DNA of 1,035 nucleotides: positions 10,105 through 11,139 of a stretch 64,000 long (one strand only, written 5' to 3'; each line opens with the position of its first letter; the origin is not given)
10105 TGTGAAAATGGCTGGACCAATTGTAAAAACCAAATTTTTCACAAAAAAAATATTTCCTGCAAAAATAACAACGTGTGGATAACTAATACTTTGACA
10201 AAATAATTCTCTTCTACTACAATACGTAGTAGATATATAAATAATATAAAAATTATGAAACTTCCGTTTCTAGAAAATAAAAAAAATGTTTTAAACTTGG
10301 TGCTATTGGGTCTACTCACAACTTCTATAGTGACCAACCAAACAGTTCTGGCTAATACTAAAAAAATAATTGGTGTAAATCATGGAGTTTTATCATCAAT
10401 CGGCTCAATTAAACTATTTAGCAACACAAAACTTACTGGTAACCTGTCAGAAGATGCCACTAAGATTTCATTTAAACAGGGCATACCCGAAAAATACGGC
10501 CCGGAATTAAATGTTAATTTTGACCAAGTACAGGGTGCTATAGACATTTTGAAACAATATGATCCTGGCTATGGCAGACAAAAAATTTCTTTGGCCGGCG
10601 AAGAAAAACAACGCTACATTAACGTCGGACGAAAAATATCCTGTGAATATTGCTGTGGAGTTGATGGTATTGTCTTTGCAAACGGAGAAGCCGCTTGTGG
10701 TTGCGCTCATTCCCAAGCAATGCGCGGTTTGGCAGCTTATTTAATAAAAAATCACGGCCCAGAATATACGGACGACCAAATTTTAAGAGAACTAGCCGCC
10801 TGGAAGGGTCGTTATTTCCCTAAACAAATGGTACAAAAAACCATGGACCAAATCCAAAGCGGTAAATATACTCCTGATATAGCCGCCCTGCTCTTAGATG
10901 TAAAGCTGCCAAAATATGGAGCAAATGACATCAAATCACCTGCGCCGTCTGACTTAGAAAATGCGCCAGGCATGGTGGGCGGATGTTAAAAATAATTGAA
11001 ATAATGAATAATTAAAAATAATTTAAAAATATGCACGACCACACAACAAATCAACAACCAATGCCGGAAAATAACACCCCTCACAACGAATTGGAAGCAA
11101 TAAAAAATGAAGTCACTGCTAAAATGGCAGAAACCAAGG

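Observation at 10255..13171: Extracytoplasmic Cys/His-rich gene cluster in which two unrelated proteins share an identical C-terminal tail NAP[G/D]MVGGC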

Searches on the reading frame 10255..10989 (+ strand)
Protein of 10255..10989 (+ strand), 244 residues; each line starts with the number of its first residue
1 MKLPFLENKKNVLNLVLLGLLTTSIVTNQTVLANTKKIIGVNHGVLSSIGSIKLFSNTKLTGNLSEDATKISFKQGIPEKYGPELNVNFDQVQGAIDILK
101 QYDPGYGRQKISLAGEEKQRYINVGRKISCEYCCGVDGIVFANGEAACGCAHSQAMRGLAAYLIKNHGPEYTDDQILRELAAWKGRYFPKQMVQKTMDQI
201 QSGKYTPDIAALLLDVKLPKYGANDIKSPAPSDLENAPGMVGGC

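Call 3: search_protein_families(library=pfam, proteins=[window:10255-10989:+], max_evalue=0.1)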
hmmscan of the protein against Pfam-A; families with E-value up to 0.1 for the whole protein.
window:10255-10989:+ (244 aa): 0 families

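Call 4: search_protein_families(library=ncbifam, proteins=[window:10255-10989:+], max_evalue=0.1)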
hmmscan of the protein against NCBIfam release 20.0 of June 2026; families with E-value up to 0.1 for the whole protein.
window:10255-10989:+ (244 aa): 1 family
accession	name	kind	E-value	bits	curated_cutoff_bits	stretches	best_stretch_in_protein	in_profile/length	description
NF007819.1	PRK10528.1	equivalog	0.042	13.5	270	0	149-222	74-144/210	multifunctional acyl-CoA thioesterase I/protease I/lysophospholipase L1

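Call 8: find_homologous_proteins(query=window:10255-10989:+, max_evalue=0.001)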
Query window:10255-10989:+ (244 aa): 1116 proteins with E <= 0.001 among 1539 candidates; the best 120 are listed.
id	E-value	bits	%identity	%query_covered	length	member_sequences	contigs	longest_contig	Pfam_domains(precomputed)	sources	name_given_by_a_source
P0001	2.7e-160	549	100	100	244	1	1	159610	-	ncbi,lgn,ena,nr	ncbi:MAG: hypothetical protein G01um101413_527 [Parcubacteria group bacterium Gr01-1014_13]|nr:MAG: 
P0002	6.6e-137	473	85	100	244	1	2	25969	-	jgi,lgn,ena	jgi:hypothetical protein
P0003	3.1e-135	467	83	100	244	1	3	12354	-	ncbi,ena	-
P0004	5.7e-128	443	79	98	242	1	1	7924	-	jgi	jgi:hypothetical protein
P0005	9.9e-123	426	78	98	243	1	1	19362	-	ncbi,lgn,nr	ncbi:MAG TPA: hypothetical protein VLK22_04660 [Candidatus Udaeobacter sp.]|nr:hypothetical protein 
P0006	7.2e-118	410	73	99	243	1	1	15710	-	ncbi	-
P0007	1.5e-117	409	75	98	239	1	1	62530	-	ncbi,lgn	-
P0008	3.1e-117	408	74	99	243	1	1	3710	-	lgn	-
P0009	5.7e-117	407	73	99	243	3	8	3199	-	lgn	-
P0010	9.7e-117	407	73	100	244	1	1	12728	-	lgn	-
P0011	1.0e-116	406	74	98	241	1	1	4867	-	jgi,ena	-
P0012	1.0e-116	406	73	98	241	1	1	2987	-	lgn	-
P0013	4.8e-115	401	70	99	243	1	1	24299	-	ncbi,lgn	-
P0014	1.1e-113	396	72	99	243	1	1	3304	-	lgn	-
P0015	3.3e-108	379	69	97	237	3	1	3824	-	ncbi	-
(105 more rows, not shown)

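Call 13: find_related_loci(query=A2, collection=genome_contigs, flank=10000)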
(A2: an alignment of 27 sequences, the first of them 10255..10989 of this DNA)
Query A2 (244 aa) in genome_contigs; peptide patterns used: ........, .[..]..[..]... (x = any residue, [..] = any of these).
567 stretches matched a pattern; 493 encode a relative of the query (tblastn E <= 1e-3); the best 80 are kept; 80 distinct loci.
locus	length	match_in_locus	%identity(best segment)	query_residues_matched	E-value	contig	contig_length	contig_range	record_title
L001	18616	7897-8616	78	5-244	7e-130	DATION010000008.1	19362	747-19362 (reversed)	MAG TPA_asm: Candidatus Udaeobacter sp. isolate SMAG_U15825 k141_588883, whole genome shotgun sequence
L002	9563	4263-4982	65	9-244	2e-103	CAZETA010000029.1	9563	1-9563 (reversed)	MAG TPA_asm: uncultured Gammaproteobacteria bacterium isolate SRP298887_co1_128 genome assembly, contig: NODE_8105_lengt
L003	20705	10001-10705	63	13-244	3e-102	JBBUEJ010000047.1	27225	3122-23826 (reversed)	MAG: Patescibacteria group bacterium isolate H51-bin093_1 H51_bin093_1_000000000047, whole genome shotgun sequence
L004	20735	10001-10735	62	5-244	8e-101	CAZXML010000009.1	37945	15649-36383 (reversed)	MAG TPA_asm: uncultured Gammaproteobacteria bacterium isolate SRP119689_co1_192 genome assembly, contig: NODE_1293_lengt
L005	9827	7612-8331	62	9-244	3e-99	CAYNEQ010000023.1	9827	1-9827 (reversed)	MAG TPA_asm: uncultured Gammaproteobacteria bacterium isolate SRP135725_co3_214 genome assembly, contig: NODE_8365_lengt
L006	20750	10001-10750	60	2-244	4e-98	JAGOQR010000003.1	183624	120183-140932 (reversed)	MAG: Candidatus Magasanikiibacteriota bacterium isolate Gw_Bodden_bin_243 Gw_Bodden_93_length_183624_cov_14.449768, whol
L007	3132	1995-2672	62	22-244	2e-98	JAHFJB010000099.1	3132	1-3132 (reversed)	MAG: Candidatus Parcubacteria bacterium isolate nzgw376 NODE_87442_length_3133_cov_2.278552, whole genome shotgun sequen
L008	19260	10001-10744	56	3-244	3e-95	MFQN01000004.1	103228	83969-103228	MAG: Candidatus Magasanikbacteria bacterium RIFCSPLOWO2_12_FULL_43_12 rifcsplowo2_12_scaffold_1198, whole genome shotgun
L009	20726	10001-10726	57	5-244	1e-94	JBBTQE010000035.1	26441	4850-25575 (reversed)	MAG: Patescibacteria group bacterium isolate H43-bin188_1 H43_bin188_1_000000000035, whole genome shotgun sequence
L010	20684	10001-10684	63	23-244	2e-94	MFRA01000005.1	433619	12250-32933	MAG: Candidatus Magasanikbacteria bacterium RIFOXYD1_FULL_40_23 rifoxyd1_full_scaffold_32, whole genome shotgun sequence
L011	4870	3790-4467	62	22-244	8e-94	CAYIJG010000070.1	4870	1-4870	MAG TPA_asm: uncultured Gammaproteobacteria bacterium isolate ERP119705_co24_1001 genome assembly, contig: NODE_31477_le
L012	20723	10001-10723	58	10-244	1e-93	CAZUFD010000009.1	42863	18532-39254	MAG TPA_asm: uncultured Gammaproteobacteria bacterium isolate SRP269290_co6_41 genome assembly, contig: NODE_263_length_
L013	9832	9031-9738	57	12-244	3e-93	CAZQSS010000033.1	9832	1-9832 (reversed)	MAG TPA_asm: uncultured Gammaproteobacteria bacterium isolate binchicken_co248_149 genome assembly, contig: NODE_9745_le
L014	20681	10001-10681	61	24-244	3e-91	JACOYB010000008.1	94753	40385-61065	MAG: Candidatus Magasanikbacteria bacterium isolate NC_groundwater_168_Ag_S-0.1um_42_11 S4_GD2017_2_S1_scaffold_384, who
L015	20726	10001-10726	55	9-244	1e-90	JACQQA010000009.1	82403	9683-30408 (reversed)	MAG: Candidatus Magasanikbacteria bacterium isolate NC_groundwater_1321_Ag_S-0.2um_45_150 S_p2_S4_coassembly_k141_319933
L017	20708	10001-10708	55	12-244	3e-85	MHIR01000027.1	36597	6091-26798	MAG: Candidatus Buchananbacteria bacterium RIFCSPLOWO2_02_FULL_46_11b rifcsplowo2_02_scaffold_2153, whole genome shotgun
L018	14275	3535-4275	53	6-244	4e-85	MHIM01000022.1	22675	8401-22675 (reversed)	MAG: Candidatus Buchananbacteria bacterium RIFCSPLOWO2_01_FULL_39_33 rifcsplowo2_01_scaffold_3969, whole genome shotgun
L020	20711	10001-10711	52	11-244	8e-85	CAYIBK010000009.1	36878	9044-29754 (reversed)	MAG TPA_asm: uncultured Gammaproteobacteria bacterium isolate ERP119705_co19_912 genome assembly, contig: NODE_762_lengt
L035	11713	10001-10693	50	5-244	2e-75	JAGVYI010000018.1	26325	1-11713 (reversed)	Candidatus Woesearchaeota archaeon isolate RIFCSPHIGHO2_01_FULL_39_22 rifcsphigho2_01_scaffold_3340, whole genome shotgu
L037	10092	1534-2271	49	5-244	8e-74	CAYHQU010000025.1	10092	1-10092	MAG TPA_asm: uncultured Gammaproteobacteria bacterium isolate ERP119705_co14_218 genome assembly, contig: NODE_9410_leng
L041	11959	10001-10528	55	67-244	2e-65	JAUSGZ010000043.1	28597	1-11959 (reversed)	MAG: bacterium isolate E14_metabat.bin.16 E14_k141_126276, whole genome shotgun sequence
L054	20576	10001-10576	40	6-196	3e-42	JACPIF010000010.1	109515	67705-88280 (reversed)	MAG: Candidatus Woesearchaeota archaeon isolate NC_groundwater_433_Ag_B-0.1um_44_11 GD18-4_B1_scaffold_938252, whole gen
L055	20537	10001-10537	42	57-244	3e-42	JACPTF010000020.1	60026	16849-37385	MAG: Candidatus Woesearchaeota archaeon isolate NC_groundwater_725_Ag_S-0.2um_48_19 S36_SO-2_scaffold_720101, whole geno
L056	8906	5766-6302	42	57-244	2e-42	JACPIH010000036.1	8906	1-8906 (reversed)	MAG: Candidatus Woesearchaeota archaeon isolate NC_groundwater_435_Ag_B-0.1um_47_15 GD18-4_B1_scaffold_1392374, whole ge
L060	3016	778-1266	46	75-244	4e-42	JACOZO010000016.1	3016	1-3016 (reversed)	MAG: Candidatus Woesearchaeota archaeon isolate NC_groundwater_207_Ag_S-0.1um_44_9 S4_GD2017_2_S1_scaffold_26564, whole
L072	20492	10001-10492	46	75-244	4e-41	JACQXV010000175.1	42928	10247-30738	MAG: Candidatus Woesearchaeota archaeon isolate NC_groundwater_1524_Pr4_B-0.1um_47_4 SR1-18-B1_scaffold_332252, whole ge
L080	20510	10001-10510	45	75-244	2e-40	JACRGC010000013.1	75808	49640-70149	MAG: Candidatus Micrarchaeota archaeon isolate NC_groundwater_1741_Pr3_B-0.1um_42_19 SR-2_scaffold_141_3083760, whole ge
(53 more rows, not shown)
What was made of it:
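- The same tail is conserved in bacteria and archaea, whose envelopes and lipid chemistry differ (call 13).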

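Call 20: search_protein_families(library=pfam, proteins=[L037:4899-5393:+, L080:11557-12315:+, L018:6575-7084:+, L020:15922-17241:+, L056:3723-4355:-, L041:8467-8973:+, L054:4034-5032:+, L035:9312-9830:+, L060:1613-2161:+, L072:12520-12780:+], max_evalue=0.05)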
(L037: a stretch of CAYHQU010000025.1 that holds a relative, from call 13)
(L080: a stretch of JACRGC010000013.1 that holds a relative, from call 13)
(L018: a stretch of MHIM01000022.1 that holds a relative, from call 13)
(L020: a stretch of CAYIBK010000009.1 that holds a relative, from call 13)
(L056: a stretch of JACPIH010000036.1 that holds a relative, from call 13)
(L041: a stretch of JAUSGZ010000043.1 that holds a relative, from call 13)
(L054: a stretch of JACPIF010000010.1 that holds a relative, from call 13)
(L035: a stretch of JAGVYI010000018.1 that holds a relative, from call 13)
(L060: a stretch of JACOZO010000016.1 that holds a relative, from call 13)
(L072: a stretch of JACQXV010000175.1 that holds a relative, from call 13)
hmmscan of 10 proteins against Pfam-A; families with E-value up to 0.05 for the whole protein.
L037:4899-5393:+ (164 aa): 9 families
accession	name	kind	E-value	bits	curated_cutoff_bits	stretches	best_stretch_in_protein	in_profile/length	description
PF07610.17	DUF1573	-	2.8e-17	63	26.1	1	57-152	2-90/98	Protein of unknown function (DUF1573)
PF22544.2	HYDIN_VesB_CFA65-like_Ig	-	1.9e-16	60.5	25.5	1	54-155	1-95/100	HYDIN/CFA65/VesB-like, Ig-like domain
PF22073.2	Cep192_D4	-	0.00021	21.9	35.5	1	54-127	2-82/112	Cep192 domain 4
PF24770.2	Ig-CFAP74_2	-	0.0009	20.2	27.4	0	58-97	3-44/185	CFAP74 second Ig-like domain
PF15780.11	ASH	-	0.0019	18.7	27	1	62-128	13-79/98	Abnormal spindle-like microcephaly-assoc'd, ASPM-SPD-2-Hydin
PF14874.12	PapD-like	-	0.0059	17.2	27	1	54-124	2-72/102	Flagellar-associated PapD-like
PF24798.1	Ig-CFAP74_4th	-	0.0077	16.8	28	1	59-130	2-72/95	CFAP74 forth Ig-like domain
PF21310.3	OCRL-like_ASH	-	0.039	14.5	27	0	59-89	2-32/109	Inositol polyphosphate 5-phosphatase OCRL-like, ASH domain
PF22076.2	Cep192_D6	-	0.041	14.5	35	0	56-157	4-100/101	Cep192 domain 6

L080:11557-12315:+ (252 aa): 1 family
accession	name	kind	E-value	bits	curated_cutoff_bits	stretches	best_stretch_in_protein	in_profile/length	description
PF11139.14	SfLAP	-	9.9e-09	35.4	35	1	58-249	18-211/213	Sap, sulfolipid-1-addressing protein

L018:6575-7084:+ (169 aa): 0 families

L020:15922-17241:+ (439 aa): 4 families
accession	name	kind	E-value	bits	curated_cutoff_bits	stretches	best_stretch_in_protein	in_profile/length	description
PF13386.12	DsbD_2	-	1.1e-30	107.5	24.9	1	121-329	1-199/199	Cytochrome C biogenesis protein transmembrane region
PF00403.32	HMA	-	3.9e-12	46.8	24.8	1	8-68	2-62/62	Heavy-metal-associated domain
PF13473.12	Cupredoxin_1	-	2.4e-08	34.4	27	1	353-438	19-104/104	Cupredoxin-like domain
PF19991.5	HMA_2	-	0.04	14.3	30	0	21-51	34-64/154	Heavy metal associated domain 2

L056:3723-4355:- (210 aa): 4 families
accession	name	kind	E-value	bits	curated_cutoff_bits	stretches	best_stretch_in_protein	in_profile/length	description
PF13912.12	zf-C2H2_6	-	0.0026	18.2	25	1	4-27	2-24/27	C2H2-type zinc finger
PF00096.32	zf-C2H2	-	0.012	16.4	25.2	1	6-27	3-23/23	Zinc finger, C2H2 type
PF13894.12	zf-C2H2_4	-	0.035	15.3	27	0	5-27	2-24/24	C2H2-type zinc finger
PF12874.13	zf-met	-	0.037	14.8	21.2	0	6-26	3-23/25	Zinc-finger of C2H2 type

L041:8467-8973:+ (168 aa): 0 families

L054:4034-5032:+ (332 aa): 2 families
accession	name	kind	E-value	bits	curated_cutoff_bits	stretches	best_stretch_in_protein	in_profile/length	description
PF13386.12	DsbD_2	-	1.8e-08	34.9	24.9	1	51-219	1-177/199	Cytochrome C biogenesis protein transmembrane region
PF02683.22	DsbD_TM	-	1.6e-07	31.3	27.1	1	50-228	6-197/219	Cytochrome C biogenesis protein transmembrane domain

L035:9312-9830:+ (172 aa): 8 families
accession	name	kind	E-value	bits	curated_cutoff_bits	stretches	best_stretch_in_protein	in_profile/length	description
PF24034.1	DUF7343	-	2.4e-10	40.6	27.6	1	110-168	3-61/62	Domain of unknown function (DUF7343)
PF12802.13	MarR_2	-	4.6e-07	30.3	27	1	108-157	2-52/61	MarR family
PF01047.28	MarR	-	3.6e-05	24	24.6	1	109-159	1-51/59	MarR family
PF05158.18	RNA_pol_Rpc34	-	0.0031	17.4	28.4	1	109-160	82-135/332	RNA polymerase Rpc34 subunit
PF13412.12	HTH_24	-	0.005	16.8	21.9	1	111-156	3-48/48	Winged helix-turn-helix DNA-binding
PF20479.3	TMEM128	-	0.018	16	23.9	0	54-99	35-80/124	TMEM128 protein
PF01978.25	TrmB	-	0.041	14.2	25.6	0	108-165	5-62/68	Sugar-specific transcriptional regulator TrmB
PF22381.2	Staph_reg_Sar_Rot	-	0.048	14.2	27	0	108-157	11-60/85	Transcriptional regulator SarA/Rot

L060:1613-2161:+ (182 aa): 0 families

L072:12520-12780:+ (86 aa): 1 family
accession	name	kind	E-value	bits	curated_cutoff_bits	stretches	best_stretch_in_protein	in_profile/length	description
PF11666.13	DUF2933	-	9.8e-05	22.8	21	1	46-77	20-51/52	Protein of unknown function (DUF2933)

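Call 27: search_solved_structures(query=A3, max_evalue=10, show_alignments=2)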
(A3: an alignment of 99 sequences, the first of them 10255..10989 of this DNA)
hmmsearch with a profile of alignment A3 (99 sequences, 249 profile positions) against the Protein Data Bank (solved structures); distinct sequences matched with E-value up to 10: 2.
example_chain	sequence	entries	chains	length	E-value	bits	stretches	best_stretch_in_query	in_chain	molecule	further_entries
1nkw_F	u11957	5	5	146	0.35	13.4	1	31-109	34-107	50S ribosomal protein L9 | ribosomal protein L9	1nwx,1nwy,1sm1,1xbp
3dpl_C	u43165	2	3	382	2.3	10.7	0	44-123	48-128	Cullin-5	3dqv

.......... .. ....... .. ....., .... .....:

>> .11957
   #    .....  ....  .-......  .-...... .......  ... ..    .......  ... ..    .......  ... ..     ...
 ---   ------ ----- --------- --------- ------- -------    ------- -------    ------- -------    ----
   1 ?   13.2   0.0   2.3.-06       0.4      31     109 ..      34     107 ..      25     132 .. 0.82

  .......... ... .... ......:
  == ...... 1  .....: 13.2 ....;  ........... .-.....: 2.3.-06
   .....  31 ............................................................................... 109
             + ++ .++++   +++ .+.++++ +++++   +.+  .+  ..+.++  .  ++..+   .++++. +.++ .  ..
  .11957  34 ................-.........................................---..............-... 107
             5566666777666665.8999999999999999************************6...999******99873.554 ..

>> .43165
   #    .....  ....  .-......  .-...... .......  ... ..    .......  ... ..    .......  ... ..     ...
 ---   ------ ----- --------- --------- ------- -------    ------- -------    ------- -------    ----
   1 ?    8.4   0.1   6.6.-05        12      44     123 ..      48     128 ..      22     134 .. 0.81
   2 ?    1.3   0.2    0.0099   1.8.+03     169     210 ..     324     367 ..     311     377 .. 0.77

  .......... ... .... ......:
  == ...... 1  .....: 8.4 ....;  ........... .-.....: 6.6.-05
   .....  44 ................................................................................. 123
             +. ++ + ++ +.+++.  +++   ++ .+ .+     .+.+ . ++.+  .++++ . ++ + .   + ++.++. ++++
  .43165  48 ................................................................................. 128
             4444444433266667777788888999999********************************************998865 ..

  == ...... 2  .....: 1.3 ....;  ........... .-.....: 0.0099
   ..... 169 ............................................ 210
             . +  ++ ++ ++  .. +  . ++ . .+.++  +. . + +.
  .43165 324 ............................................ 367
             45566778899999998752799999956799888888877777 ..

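Call 29: predict_structure(alignment_id=A3)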
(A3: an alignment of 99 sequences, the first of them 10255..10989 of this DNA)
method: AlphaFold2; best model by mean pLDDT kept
length: 244 residues; sequences in the alignment: 99
mean_pLDDT: 85.6   pTM: 0.72
mean pLDDT of the five models: 85.6, 84.5, 83.7, 83.5, 83.4
residues with pLDDT >= 90: 156; 70-90: 42; 50-70: 29; < 50: 17
segments of 3 or more residues with pLDDT < 50: 1-3, 42-55
pLDDT, mean of each block of 10 residues (from residue 1): 55 90 91 75 46 56 90 93 97 97 98 98 96 89 96 97 98 98 95 94 95 91 63 68 61
secondary structure, 60 per line:
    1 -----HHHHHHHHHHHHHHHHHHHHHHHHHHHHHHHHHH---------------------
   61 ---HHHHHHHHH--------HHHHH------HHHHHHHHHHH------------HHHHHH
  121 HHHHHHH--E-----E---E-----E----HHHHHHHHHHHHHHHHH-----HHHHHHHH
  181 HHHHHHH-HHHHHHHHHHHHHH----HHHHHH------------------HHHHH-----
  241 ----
elements in order: H6-39 H64-72 H81-85 H92-102 H115-127 H151-167 H173-187 H189-202 H207-212 H231-235
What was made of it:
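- On SoxY: The P1 model is all-alpha (call 29).
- On CcmH/NrfF/CycL: P1 has helix 115-127, then C130xxC133, then helices 151-167, 173-187 and 189-202 (call 29).
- Checked: First, whether the P1 N-terminus is a cleaved signal peptide or an uncleaved anchor cannot be decided; AlphaFold2 models it as one long helix, residues 6-39 (call 29).
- The tail and linker have low pLDDT (61-68) next to a confident domain (call 29), which fits a flexible arm. AlphaFold2 does not dock the tail onto the P1 domain with confidence (call 29).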

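Call 31: search_protein_representatives(alignment_id=A2)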
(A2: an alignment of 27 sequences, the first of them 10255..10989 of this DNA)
Query: 27 sequences, 248 profile positions. Proteins with E-value up to 0.001 (for the whole library): 267; up to 1e-10: 231; up to 1e-30: 126. The best 150 are listed.
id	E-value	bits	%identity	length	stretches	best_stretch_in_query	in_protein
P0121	1.4e-107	375.2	-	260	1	8-248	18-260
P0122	5.8e-104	363.4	-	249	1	8-248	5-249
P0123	7.8e-74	264.7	-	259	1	40-248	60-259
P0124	2.1e-73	263.3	-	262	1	16-248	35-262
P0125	3.7e-73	262.5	-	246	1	12-248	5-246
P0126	4.6e-73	262.2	-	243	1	62-248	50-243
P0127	9.5e-71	254.6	-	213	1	58-200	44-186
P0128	2.7e-68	246.5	-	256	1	7-248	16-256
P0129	2.8e-64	233.4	-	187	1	40-194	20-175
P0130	1.1e-63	231.5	-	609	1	73-248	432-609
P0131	3.4e-63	229.8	-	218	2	19-207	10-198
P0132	5.3e-61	222.7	-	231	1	18-248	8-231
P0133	1.5e-60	221.2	-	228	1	51-248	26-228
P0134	1.2e-59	218.2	-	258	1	17-248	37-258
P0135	1.4e-58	214.7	-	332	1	13-248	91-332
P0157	6.4e-49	183.1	-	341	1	78-199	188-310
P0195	2.0e-41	158.6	-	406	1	76-197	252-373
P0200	1.2e-40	156.0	-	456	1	72-209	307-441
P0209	6.1e-39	150.4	-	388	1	56-248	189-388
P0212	3.2e-38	148.0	-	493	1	48-248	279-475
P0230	4.3e-35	137.8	-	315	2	59-203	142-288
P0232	1.0e-34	136.6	-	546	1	7-202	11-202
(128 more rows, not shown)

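Call 38: fold_search(model_id=the predicted structure, library=pdb)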
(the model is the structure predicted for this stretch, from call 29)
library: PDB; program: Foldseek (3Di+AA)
matches with E <= 10: 35; with E <= 0.001: 0
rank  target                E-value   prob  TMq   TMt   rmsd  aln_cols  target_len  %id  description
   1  4dve_A                9.8e-01  0.07  0.14  0.17  16.3       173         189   12  Crystal structure at 2.1 A of the S-component for biotin from an ECF-type ABC transporter (released 2012-08-29)
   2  3mzs_A                1.6e+00  0.02  0.09  0.06  18.8       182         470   13  Crystal Structure of Cytochrome P450 CYP11A1 in complex with 22-hydroxy-cholesterol (released 2010-12-15)
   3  4dve_C                1.9e+00  0.06  0.16  0.20  16.1       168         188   12  Crystal structure at 2.1 A of the S-component for biotin from an ECF-type ABC transporter (released 2012-08-29)
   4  8e8w_B                3.5e+00  0.01  0.12  0.08  15.6       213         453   14  Crystal structure of SznF from Streptomyces achromogenes var. streptozoticus NRRL 2697 mononuclear Fe(II) structure on (released 2023-08-30)
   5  8st8_A                4.8e+00  0.02  0.14  0.16  14.9       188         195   13  Structure of E3 ligase SopA bound to ubiquitin (released 2023-07-12)
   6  7u1o_B                5.0e+00  0.02  0.17  0.14  16.8       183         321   11  Crystal structure of queuine salvage enzyme DUF2419 complexed with queuosine (released 2022-12-21)
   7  7u07_B                5.6e+00  0.02  0.18  0.14  16.8       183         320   12  Crystal structure of queuine salvage enzyme DUF2419, apo form (released 2022-12-21)
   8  1f1e                  5.6e+00  0.02  0.14  0.18  13.3       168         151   13  CRYSTAL STRUCTURE OF THE HISTONE FROM METHANOPYRUS KANDLERI (released 2001-10-31)
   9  8wfa_A                6.5e+00  0.01  0.13  0.05  20.6       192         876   12  Cryo-EM structure of the PspCas13b-crRNA-target RNA complex (State 2) (released 2025-03-19)
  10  2nox_B                6.5e+00  0.01  0.13  0.12  16.3       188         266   12  Crystal structure of tryptophan 2,3-dioxygenase from Ralstonia metallidurans (released 2006-12-19)
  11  2isw_A                6.5e+00  0.01  0.13  0.10  18.6       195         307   15  Structure of Giardia fructose-1,6-biphosphate aldolase in complex with phosphoglycolohydroxamate (released 2006-12-12)
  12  8qat_C                7.2e+00  0.01  0.10  0.06  18.8       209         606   11  Cryo-EM structure of Fts-Hook3-FHIP1B at 3.2 A resolution. (released 2024-09-04)
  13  4omg_A                7.6e+00  0.02  0.15  0.14  15.8       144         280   10  Crystal structure of the bacterial diterpene cyclase COTB2 (released 2014-06-04)
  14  3gak_A                7.6e+00  0.02  0.13  0.11  14.8       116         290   17  Structure of Giardia fructose-1,6-biphosphate aldolase (released 2009-03-31)
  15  7u07_A                7.6e+00  0.02  0.17  0.14  16.8       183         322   11  Crystal structure of queuine salvage enzyme DUF2419, apo form (released 2022-12-21)
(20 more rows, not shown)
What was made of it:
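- On CcmH/NrfF/CycL: Foldseek found nothing (call 38).
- Tried and rejected: The P1 model against the PDB gave nothing (E>=1; call 38).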
